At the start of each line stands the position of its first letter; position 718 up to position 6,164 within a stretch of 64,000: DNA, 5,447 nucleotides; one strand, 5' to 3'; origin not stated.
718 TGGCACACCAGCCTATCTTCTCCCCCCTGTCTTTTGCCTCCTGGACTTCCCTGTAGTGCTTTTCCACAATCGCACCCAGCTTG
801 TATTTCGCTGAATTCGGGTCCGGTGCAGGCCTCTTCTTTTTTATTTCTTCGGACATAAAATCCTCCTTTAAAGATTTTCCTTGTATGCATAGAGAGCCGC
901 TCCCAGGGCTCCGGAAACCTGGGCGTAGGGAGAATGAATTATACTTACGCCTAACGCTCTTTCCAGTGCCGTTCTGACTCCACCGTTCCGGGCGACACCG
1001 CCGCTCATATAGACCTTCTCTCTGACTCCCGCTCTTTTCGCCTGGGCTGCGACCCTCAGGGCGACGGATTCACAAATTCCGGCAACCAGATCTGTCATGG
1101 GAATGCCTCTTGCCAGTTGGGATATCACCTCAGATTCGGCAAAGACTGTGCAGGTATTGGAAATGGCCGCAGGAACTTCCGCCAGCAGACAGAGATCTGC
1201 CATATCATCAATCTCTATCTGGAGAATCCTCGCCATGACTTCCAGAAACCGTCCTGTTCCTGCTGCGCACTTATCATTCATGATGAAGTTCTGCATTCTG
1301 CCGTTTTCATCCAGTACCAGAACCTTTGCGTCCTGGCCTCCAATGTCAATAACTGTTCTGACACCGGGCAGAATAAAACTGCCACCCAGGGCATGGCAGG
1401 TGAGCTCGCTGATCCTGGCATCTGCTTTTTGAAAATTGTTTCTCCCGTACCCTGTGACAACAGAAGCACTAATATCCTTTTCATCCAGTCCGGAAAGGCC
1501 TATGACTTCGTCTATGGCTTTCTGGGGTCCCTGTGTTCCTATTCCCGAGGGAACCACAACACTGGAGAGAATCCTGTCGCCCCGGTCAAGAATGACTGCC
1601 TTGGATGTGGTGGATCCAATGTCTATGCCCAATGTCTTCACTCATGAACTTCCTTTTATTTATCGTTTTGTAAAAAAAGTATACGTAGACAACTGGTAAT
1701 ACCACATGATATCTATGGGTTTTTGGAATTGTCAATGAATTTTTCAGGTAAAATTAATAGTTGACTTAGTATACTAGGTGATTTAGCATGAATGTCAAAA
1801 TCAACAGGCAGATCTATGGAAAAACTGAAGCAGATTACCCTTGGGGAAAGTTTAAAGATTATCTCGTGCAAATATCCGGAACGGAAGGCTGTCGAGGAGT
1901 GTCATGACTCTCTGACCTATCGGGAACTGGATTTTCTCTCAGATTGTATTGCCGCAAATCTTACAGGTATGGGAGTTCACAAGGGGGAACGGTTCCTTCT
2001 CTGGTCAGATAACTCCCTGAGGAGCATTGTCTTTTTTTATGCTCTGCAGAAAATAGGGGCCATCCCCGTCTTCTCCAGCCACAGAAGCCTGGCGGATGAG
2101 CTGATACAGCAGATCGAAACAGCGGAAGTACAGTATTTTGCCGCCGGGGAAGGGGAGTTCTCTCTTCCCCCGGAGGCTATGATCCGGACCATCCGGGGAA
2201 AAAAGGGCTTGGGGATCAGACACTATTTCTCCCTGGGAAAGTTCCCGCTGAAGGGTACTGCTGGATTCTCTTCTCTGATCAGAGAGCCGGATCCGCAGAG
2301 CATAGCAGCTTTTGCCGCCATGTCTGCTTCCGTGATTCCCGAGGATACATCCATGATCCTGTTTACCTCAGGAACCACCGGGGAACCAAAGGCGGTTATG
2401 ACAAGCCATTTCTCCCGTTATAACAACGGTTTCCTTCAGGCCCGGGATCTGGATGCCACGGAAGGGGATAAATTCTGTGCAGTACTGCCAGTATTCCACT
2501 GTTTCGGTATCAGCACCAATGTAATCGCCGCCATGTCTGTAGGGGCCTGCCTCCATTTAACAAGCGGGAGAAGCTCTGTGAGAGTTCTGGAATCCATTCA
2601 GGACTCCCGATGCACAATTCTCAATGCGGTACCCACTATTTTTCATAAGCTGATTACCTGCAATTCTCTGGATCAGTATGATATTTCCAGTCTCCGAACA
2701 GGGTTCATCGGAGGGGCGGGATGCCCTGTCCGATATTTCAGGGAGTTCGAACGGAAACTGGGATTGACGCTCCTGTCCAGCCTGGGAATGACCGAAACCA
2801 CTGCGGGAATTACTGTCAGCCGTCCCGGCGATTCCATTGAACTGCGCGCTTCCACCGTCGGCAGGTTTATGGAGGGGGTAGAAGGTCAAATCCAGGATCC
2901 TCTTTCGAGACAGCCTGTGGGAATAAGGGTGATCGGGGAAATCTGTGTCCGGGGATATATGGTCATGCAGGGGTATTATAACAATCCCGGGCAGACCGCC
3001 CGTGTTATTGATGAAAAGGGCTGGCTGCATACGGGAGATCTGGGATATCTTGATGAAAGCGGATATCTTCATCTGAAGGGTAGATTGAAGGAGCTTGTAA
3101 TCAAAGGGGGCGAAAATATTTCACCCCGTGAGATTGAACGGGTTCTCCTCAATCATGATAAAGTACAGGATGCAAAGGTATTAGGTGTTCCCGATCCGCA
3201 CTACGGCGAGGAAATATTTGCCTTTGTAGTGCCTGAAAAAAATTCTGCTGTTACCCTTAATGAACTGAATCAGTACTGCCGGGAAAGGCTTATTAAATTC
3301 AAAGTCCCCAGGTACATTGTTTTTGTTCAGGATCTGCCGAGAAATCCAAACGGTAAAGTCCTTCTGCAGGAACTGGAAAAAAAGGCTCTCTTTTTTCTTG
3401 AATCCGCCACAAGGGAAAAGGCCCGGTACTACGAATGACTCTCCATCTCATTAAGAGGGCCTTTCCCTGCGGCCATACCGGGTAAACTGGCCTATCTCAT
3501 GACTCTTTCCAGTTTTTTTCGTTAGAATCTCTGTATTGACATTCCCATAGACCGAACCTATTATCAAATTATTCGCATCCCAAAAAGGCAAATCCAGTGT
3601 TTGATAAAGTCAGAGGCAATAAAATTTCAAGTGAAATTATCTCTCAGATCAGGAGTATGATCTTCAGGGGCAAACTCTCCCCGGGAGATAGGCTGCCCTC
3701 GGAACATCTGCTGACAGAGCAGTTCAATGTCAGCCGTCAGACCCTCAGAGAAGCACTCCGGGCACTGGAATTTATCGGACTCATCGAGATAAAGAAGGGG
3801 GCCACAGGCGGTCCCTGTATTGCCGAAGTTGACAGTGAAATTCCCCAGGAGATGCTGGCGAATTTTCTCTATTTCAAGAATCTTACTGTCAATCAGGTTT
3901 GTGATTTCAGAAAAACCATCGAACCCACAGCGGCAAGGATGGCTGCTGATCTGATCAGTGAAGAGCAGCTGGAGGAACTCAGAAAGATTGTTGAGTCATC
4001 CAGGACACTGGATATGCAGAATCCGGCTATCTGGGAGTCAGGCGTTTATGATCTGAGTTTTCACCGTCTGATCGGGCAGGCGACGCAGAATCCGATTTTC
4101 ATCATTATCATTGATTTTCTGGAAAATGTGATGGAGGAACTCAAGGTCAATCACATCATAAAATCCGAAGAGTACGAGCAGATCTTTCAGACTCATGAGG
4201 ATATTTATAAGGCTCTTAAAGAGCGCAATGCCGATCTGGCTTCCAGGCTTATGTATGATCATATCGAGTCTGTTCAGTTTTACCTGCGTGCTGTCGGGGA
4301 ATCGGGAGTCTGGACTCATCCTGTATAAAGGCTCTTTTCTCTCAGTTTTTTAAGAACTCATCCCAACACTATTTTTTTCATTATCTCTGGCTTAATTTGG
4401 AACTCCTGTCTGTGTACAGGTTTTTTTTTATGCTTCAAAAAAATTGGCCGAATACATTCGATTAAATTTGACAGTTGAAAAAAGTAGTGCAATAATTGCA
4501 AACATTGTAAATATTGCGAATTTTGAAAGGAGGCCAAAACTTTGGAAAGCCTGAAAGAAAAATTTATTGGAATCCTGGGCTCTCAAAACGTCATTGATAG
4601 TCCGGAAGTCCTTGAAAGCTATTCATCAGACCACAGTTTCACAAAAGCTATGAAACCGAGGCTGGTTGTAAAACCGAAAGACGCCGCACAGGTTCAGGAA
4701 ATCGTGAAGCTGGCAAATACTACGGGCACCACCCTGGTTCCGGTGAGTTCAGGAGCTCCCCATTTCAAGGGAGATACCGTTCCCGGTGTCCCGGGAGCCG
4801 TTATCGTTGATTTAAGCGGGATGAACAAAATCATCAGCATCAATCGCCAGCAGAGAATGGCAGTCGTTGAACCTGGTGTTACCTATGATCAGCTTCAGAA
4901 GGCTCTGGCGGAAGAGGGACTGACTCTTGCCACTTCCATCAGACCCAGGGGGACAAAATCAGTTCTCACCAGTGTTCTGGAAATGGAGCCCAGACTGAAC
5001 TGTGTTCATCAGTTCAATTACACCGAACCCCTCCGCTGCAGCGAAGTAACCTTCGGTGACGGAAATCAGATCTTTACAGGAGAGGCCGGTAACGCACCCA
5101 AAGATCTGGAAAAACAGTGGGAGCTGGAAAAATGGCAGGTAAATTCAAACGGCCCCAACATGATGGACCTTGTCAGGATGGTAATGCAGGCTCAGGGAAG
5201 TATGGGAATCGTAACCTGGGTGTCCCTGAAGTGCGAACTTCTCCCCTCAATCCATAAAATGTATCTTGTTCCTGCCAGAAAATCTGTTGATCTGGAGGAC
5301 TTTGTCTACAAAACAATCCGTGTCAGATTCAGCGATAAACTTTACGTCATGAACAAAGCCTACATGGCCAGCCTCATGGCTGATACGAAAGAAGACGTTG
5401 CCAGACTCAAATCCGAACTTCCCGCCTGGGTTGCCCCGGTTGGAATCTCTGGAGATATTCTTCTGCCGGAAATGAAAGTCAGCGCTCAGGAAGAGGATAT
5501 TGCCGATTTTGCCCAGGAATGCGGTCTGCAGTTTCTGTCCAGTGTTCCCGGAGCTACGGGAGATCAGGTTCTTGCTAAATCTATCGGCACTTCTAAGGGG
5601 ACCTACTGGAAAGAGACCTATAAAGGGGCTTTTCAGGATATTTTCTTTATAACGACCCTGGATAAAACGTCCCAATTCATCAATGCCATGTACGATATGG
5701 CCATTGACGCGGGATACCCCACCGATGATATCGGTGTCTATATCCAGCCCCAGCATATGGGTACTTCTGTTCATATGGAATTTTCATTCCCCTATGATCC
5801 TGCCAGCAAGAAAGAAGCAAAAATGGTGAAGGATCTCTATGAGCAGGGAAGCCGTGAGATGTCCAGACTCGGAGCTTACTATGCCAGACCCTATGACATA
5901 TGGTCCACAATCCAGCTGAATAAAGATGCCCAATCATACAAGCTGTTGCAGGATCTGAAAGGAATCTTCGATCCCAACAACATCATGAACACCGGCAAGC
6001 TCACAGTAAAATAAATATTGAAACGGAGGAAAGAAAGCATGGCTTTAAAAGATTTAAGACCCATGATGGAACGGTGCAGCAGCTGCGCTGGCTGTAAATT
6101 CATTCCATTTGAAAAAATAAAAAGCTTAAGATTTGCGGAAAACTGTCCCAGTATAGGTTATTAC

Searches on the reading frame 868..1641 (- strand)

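Call 88: search_protein_families(library=ncbifam, proteins=[window:868-1641:-], max_evalue=1e-10)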
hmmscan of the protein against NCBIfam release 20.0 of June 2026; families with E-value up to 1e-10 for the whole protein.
window:868-1641:- (257 aa): 5 families
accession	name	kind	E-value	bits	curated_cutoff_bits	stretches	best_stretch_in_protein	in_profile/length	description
TIGR00241.1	CoA_E_activ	domain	1.4e-74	250.7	125.4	1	3-250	2-247/248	acyl-CoA dehydratase activase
TIGR03192.1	benz_CoA_bzdQ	equivalog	1.2e-51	176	380.2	1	3-253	34-287/293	benzoyl-CoA reductase, bzd-type, subunit Q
TIGR02259.1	benz_CoA_red_A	equivalog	1.4e-39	136.1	578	1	60-251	233-431/432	benzoyl-CoA reductase subunit A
TIGR03286.1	methan_mark_15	hypoth_equivalog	3.5e-36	125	455.75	1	3-252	146-401/404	methanogenesis marker 15 protein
TIGR02261.1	benz_CoA_red_D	equivalog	6.2e-34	117.4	312.85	1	3-251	3-261/262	benzoyl-CoA reductase subunit D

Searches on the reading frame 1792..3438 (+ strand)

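Call 80: search_protein_families(library=pfam, proteins=[window:1792-3438:+], max_evalue=1e-8)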
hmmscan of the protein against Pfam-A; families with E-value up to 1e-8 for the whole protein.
window:1792-3438:+ (548 aa): 2 families
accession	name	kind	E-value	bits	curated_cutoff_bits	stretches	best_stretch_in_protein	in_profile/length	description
PF00501.34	AMP-binding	-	5.1e-71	239.9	29.9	1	27-396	7-384/384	AMP-binding enzyme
PF13193.12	AMP-binding_C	-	1.7e-20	74.2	24.5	1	447-522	1-76/76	AMP-binding enzyme C-terminal domain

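Call 88: search_protein_families(library=ncbifam, proteins=[window:1792-3438:+], max_evalue=1e-10)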
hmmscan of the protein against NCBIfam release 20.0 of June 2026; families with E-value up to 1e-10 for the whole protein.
window:1792-3438:+ (548 aa): 100 families (the best 25 are shown)
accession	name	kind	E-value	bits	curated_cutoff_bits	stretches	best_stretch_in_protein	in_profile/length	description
NF009233.0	PRK12583.1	subfamily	2.9e-121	405.6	832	1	2-529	5-547/558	fatty acid CoA ligase family protein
NF005801.1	PRK07656.1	equivalog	4.9e-106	355.3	657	1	19-528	5-499/500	FadD3 family acyl-CoA ligase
NF004837.0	PRK06187.1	subfamily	5.7e-106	354.9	476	1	12-531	5-521/531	long-chain-fatty-acid--CoA ligase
NF006182.0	PRK08316.1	subfamily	8.8e-93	311.5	663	1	9-531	5-516/523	fatty acyl-CoA synthetase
NF002966.0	PRK03640.1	equivalog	2.2e-83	280.5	556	1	180-531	137-479/483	o-succinylbenzoate--CoA ligase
NF005307.0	PRK06839.1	equivalog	5.9e-83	279.2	748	1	29-530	16-491/496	o-succinylbenzoate--CoA ligase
NF004114.0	PRK05605.1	equivalog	7.3e-81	272.2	766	1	155-531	194-568/575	long-chain-fatty-acid--CoA ligase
NF006181.0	PRK08314.1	subfamily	5.9e-79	265.8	705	1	175-531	195-553/563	long-chain-fatty-acid--CoA ligase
NF052580.1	Str24CoAsynCasG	equivalog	1e-78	265.1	750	1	178-528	182-546/548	steroid-24-oyl-CoA synthetase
NF005676.0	PRK07470.1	equivalog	2.8e-78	263.8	774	1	5-530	10-527/544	acyl-CoA synthetase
TIGR01923.1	menE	equivalog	4.5e-78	263.1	330.15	1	42-527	1-441/442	o-succinylbenzoate--CoA ligase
NF005702.0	PRK07514.1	subfamily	5.3e-78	262.6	558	1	38-528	27-496/506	malonyl-CoA synthase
NF005947.1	PRK08008.1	equivalog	7.9e-76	255.7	651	1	40-527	37-516/518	crotonobetaine/carnitine-CoA ligase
NF004511.1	PRK05852.1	equivalog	5.1e-75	253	650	1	177-523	148-495/505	FadD7 family fatty acid--CoA ligase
NF004797.0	PRK06145.1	equivalog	1.3e-74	251.4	850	1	176-528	141-491/499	acyl-CoA synthetase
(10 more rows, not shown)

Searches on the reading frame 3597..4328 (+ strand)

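Call 88: search_protein_families(library=ncbifam, proteins=[window:3597-4328:+], max_evalue=1e-10)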
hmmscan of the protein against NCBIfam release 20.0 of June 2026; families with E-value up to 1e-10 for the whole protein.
window:3597-4328:+ (243 aa): 9 families
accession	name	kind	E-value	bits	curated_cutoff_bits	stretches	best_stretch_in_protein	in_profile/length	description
NF003011.0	PRK03837.1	subfamily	3.6e-37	128.3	260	1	4-230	8-233/241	transcriptional regulator NanR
NF007442.0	PRK09990.1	equivalog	3.1e-23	82.5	301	1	7-233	8-238/256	transcriptional regulator GlcC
NF007741.0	PRK10421.1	equivalog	2.4e-20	73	311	1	7-235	5-238/262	transcriptional regulator LldR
NF007001.0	PRK09464.1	equivalog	2.8e-20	73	330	1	3-223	4-225/254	pyruvate dehydrogenase complex transcriptional repressor PdhR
NF008571.0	PRK11523.1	equivalog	2.6e-19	69.7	396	1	10-229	9-224/258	transcriptional regulator ExuR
TIGR03338.1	phnR_burk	equivalog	5e-19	68.8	271.5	0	11-67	13-68/212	phosphonate utilization associated transcriptional regulator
NF007588.0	PRK10225.1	equivalog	1.7e-17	63.6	442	1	11-229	11-230/257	Uxu operon transcriptional regulator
TIGR02018.2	his_ut_repres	equivalog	1.6e-11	44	220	1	13-69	3-59/226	histidine utilization transcriptional repressor HutC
TIGR02404.1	trehalos_R_Bsub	equivalog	8e-11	42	211.95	0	13-84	4-74/233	trehalose operon repressor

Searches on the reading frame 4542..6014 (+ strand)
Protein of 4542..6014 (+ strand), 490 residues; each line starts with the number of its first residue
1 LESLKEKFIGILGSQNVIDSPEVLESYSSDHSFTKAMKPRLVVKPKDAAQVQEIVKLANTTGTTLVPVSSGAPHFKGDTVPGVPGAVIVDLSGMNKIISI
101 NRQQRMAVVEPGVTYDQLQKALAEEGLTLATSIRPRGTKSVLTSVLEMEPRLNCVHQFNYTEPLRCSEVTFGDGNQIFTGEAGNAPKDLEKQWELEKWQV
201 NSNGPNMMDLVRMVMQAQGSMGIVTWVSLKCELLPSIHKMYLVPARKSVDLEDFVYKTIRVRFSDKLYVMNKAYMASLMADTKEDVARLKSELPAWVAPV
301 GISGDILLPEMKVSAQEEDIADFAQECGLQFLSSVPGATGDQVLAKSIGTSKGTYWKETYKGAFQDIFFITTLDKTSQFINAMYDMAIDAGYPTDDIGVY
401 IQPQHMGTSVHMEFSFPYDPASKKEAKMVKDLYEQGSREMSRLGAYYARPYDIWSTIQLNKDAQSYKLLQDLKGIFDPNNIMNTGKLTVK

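Call 35: search_protein_families(library=pfam, proteins=[window:4542-6014:+], max_evalue=0.00001)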
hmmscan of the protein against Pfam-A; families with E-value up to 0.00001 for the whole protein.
window:4542-6014:+ (490 aa): 1 family
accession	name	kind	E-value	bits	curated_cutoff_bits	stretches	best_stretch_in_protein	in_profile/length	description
PF01565.28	FAD_binding_4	-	5e-20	72.1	26.4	1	39-130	1-89/139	FAD binding domain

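Call 88: search_protein_families(library=ncbifam, proteins=[window:4542-6014:+], max_evalue=1e-10)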
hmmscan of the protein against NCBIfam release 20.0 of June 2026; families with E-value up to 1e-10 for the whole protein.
window:4542-6014:+ (490 aa): 2 families
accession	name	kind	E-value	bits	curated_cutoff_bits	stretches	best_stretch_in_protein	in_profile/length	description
TIGR00387.1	glcD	equivalog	5.4e-15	55.1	567.9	1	42-130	1-87/413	glycolate oxidase subunit GlcD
NF049975.1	2HglutDHaseYdiJ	equivalog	6e-12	44.2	1350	0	28-131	42-144/1018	D-2-hydroxyglutarate dehydrogenase YdiJ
